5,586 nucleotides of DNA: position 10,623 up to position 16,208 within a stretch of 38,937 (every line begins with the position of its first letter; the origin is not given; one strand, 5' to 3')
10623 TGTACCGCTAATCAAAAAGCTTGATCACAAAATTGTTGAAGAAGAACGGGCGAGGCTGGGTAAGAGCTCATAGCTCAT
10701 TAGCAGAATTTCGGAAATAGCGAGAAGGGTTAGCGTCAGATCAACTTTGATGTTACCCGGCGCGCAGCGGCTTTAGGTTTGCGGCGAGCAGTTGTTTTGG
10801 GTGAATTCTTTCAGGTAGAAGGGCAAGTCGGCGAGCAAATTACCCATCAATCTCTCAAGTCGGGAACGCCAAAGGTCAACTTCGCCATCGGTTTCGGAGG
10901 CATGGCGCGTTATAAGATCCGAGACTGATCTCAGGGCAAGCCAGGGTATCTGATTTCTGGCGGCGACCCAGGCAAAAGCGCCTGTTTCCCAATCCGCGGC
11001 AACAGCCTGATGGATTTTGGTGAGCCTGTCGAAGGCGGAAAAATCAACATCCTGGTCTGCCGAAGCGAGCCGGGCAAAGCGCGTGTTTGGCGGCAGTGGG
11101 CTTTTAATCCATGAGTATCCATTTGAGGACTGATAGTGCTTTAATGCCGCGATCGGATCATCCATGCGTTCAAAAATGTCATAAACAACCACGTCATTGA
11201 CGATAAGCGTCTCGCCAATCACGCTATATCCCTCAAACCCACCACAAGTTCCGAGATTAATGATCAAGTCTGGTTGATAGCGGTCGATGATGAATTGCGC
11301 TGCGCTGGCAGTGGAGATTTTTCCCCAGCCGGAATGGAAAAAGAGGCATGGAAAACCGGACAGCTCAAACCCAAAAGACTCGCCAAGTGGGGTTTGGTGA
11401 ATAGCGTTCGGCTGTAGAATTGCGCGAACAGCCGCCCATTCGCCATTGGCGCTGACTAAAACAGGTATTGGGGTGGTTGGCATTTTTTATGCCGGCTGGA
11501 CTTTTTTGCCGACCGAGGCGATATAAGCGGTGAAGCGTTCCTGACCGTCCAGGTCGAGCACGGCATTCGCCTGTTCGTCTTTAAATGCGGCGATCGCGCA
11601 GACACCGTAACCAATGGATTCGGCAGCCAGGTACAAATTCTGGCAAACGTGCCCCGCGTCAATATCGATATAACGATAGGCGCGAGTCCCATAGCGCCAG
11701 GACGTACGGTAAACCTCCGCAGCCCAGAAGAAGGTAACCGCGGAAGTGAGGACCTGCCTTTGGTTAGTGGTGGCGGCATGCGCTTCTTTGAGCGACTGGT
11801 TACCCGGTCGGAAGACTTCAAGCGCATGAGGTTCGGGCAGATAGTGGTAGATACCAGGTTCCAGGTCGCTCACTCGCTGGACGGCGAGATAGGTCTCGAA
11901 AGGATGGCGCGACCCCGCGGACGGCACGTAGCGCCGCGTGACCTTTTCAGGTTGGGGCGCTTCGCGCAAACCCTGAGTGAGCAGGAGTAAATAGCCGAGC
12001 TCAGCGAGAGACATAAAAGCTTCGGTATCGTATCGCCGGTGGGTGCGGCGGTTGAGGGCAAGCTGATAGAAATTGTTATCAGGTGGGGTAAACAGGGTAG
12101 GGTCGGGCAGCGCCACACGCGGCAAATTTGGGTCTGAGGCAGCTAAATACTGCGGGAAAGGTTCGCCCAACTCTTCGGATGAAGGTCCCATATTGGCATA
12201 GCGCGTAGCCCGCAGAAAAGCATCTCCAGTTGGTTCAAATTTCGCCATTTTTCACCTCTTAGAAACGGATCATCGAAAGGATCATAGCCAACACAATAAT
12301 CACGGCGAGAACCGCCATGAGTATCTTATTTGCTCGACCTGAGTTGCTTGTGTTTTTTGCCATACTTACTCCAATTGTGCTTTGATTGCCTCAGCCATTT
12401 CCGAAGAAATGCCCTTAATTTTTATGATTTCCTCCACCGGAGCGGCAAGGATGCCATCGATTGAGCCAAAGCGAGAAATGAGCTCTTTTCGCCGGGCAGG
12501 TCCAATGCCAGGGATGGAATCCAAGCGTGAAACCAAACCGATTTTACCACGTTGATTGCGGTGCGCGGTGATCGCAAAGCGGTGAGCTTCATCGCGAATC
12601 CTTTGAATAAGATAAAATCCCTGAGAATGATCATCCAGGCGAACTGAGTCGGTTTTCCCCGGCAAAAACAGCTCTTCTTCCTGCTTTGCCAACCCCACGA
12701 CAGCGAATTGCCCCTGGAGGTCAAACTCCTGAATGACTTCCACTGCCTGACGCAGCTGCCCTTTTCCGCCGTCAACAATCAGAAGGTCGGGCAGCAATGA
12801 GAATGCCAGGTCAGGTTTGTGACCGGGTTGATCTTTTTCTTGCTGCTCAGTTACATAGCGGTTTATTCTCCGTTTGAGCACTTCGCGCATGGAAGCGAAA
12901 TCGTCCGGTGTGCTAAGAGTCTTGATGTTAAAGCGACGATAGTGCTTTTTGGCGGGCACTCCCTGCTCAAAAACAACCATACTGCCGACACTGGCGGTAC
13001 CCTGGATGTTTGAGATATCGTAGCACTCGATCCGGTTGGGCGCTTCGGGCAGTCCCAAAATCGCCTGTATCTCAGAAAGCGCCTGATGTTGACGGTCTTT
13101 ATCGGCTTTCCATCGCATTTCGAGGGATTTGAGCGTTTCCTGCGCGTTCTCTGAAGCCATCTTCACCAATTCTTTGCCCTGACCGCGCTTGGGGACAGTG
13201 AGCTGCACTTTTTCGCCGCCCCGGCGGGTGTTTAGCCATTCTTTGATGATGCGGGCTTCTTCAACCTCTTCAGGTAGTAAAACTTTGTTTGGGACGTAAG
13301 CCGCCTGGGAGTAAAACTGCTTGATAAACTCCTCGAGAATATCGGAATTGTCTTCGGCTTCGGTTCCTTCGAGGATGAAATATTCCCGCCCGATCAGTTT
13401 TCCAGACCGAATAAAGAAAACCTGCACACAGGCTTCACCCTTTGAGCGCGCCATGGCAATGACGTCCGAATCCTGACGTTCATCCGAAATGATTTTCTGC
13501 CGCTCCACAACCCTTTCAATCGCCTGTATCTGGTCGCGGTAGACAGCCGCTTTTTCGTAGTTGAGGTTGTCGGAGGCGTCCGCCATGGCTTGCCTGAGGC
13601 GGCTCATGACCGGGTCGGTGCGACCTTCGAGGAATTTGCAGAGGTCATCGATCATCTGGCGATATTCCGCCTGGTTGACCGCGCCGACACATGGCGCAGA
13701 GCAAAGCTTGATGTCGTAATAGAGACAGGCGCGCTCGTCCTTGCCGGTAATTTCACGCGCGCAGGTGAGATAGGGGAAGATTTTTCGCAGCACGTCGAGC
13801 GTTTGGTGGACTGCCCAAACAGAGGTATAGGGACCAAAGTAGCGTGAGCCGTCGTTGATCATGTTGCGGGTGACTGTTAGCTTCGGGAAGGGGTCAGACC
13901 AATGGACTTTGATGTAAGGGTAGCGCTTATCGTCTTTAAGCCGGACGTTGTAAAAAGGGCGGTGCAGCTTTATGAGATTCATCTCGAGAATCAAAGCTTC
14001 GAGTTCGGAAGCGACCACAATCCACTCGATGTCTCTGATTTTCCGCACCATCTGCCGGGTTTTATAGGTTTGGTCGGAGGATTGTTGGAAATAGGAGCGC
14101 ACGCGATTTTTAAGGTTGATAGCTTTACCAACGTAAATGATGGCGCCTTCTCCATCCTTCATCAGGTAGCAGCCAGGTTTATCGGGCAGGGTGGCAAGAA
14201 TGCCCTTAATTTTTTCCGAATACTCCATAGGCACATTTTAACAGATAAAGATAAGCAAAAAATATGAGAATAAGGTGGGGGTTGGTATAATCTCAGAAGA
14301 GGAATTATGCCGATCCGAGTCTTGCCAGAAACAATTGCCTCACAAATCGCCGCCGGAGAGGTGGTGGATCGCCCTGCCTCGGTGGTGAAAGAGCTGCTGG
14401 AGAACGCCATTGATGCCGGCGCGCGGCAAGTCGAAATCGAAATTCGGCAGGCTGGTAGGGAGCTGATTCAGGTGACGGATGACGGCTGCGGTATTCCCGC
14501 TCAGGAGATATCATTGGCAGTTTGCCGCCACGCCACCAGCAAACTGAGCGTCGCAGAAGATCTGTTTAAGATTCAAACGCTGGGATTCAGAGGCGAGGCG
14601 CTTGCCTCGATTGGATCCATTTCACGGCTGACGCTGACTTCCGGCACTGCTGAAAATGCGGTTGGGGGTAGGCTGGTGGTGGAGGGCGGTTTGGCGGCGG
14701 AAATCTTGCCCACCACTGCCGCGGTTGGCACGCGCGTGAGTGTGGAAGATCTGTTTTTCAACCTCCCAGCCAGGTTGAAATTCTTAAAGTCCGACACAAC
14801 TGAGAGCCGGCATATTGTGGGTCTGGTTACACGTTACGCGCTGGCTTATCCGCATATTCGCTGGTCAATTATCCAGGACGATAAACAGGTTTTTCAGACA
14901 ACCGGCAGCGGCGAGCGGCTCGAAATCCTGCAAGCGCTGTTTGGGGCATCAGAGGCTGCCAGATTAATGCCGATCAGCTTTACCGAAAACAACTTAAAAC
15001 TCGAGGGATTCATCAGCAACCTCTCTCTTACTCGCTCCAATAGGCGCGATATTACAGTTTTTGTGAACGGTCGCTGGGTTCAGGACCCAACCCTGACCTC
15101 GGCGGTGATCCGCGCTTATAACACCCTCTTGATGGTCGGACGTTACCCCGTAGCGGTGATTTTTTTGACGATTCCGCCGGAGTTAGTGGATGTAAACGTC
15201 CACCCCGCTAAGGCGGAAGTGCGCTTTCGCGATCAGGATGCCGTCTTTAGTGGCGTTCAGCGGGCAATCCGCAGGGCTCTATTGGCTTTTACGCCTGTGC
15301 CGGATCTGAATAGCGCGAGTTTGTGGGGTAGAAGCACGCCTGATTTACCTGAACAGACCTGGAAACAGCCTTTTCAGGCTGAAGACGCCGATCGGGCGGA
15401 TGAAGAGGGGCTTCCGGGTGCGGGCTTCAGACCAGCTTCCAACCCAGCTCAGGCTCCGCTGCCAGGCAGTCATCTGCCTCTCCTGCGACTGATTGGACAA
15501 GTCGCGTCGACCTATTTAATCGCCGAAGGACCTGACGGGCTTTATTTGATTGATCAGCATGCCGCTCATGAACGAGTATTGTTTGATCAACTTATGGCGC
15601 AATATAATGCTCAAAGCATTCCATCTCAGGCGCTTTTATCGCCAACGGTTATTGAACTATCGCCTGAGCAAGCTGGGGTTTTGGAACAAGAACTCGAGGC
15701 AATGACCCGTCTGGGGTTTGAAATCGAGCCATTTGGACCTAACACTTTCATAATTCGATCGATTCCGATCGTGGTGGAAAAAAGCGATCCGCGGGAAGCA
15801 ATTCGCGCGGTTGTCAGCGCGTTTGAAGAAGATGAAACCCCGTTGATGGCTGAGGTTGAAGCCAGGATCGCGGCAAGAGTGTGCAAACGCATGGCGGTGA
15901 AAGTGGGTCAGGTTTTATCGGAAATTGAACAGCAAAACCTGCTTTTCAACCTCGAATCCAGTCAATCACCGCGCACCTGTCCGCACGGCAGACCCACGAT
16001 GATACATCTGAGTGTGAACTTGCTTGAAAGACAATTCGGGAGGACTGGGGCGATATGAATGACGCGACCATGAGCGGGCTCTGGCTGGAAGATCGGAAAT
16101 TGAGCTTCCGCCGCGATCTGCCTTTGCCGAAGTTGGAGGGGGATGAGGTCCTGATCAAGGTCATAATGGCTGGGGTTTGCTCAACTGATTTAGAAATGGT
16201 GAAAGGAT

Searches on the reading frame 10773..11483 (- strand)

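Call 34: search_protein_families(library=pfam, proteins=[window:10773-11483:-], max_evalue=0.001)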
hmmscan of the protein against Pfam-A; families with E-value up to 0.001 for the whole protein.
window:10773-11483:- (236 aa): 1 family
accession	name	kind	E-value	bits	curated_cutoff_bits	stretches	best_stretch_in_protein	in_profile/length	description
PF01048.26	PNP_UDP_1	-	1.8e-14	54.2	25.1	1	42-216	40-227/233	Phosphorylase superfamily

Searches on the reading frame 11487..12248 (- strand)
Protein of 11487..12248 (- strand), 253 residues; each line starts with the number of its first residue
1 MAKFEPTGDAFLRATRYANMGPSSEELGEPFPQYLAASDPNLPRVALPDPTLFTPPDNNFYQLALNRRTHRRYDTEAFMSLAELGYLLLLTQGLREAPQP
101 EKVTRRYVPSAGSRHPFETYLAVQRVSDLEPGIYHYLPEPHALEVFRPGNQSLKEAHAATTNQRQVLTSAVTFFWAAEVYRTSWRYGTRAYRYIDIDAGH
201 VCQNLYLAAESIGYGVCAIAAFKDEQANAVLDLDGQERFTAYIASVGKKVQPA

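Call 34: search_protein_families(library=pfam, proteins=[window:11487-12248:-], max_evalue=0.001)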
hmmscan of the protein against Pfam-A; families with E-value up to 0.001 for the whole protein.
window:11487-12248:- (253 aa): 1 family
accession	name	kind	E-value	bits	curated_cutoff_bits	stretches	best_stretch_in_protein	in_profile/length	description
PF00881.29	Nitroreductase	-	1.7e-25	90.5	23.5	1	66-247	3-166/167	Nitroreductase family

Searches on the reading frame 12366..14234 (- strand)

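Call 35: search_protein_families(library=pfam, proteins=[window:12366-14234:-], max_evalue=0.001)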
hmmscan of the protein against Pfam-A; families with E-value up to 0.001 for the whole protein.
window:12366-14234:- (622 aa): 8 families
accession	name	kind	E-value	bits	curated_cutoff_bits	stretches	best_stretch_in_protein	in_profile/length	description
PF08459.17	UvrC_RNaseH_dom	-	6.5e-57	192.3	22.3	1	390-555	1-159/159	UvrC RNAse H endonuclease domain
PF22920.2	UvrC_RNaseH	-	3.3e-40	137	24.3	1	255-369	1-114/116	UvrC Ribonuclease H-like domain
PF01541.30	GIY-YIG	-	9.7e-11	42.3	22.6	1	20-95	2-77/78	GIY-YIG catalytic domain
PF14520.12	HHH_5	-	1.4e-10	41.9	27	1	570-621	3-55/57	Helix-hairpin-helix domain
PF02151.25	UVR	-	3.7e-10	39.7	21.5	1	211-241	5-35/36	UvrB/uvrC motif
PF12826.13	HHH_2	-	9.1e-08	32.6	27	1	573-618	7-52/64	Helix-hairpin-helix motif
PF00633.29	HHH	-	1e-05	25.6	24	0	591-618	1-28/30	Helix-hairpin-helix motif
PF21616.3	Topo-V_HhH_2_2nd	-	0.0004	20.8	27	0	576-606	11-41/58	Topoisomerase V, second (HhH)2 tandem domain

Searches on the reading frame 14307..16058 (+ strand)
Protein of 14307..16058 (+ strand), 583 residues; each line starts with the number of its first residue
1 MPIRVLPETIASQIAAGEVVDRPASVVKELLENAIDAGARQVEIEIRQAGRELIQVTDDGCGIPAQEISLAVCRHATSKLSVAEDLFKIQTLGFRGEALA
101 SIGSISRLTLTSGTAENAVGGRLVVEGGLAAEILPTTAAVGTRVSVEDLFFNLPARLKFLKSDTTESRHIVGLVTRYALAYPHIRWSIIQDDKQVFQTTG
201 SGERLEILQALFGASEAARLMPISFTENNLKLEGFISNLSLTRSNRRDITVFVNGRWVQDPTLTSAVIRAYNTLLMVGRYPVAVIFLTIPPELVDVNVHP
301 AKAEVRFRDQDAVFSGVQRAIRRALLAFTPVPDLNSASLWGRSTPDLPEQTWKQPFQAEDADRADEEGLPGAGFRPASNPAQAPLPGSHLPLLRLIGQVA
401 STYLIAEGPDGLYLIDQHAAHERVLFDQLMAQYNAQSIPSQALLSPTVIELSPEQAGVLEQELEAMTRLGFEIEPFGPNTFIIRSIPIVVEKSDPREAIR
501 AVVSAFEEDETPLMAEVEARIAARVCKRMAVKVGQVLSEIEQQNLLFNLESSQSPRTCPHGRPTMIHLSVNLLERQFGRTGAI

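Call 35: search_protein_families(library=pfam, proteins=[window:14307-16058:+], max_evalue=0.001)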
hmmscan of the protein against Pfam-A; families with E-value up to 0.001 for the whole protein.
window:14307-16058:+ (583 aa): 4 families
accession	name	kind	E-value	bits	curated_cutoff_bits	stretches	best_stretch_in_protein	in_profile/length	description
PF08676.16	MutL_C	-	5.7e-39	133.5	25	1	396-535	1-140/142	MutL C terminal dimerisation domain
PF01119.25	DNA_mis_repair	-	2.1e-37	127.8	26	1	209-325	2-118/119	DNA mismatch repair protein, C-terminal domain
PF13589.12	HATPase_c_3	-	7.4e-10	39.4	25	1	24-115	4-95/137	Histidine kinase-, DNA gyrase B-, and HSP90-like ATPase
PF02518.31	HATPase_c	-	6.9e-09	36.6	26.4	1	21-77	4-63/111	Histidine kinase-, DNA gyrase B-, and HSP90-like ATPase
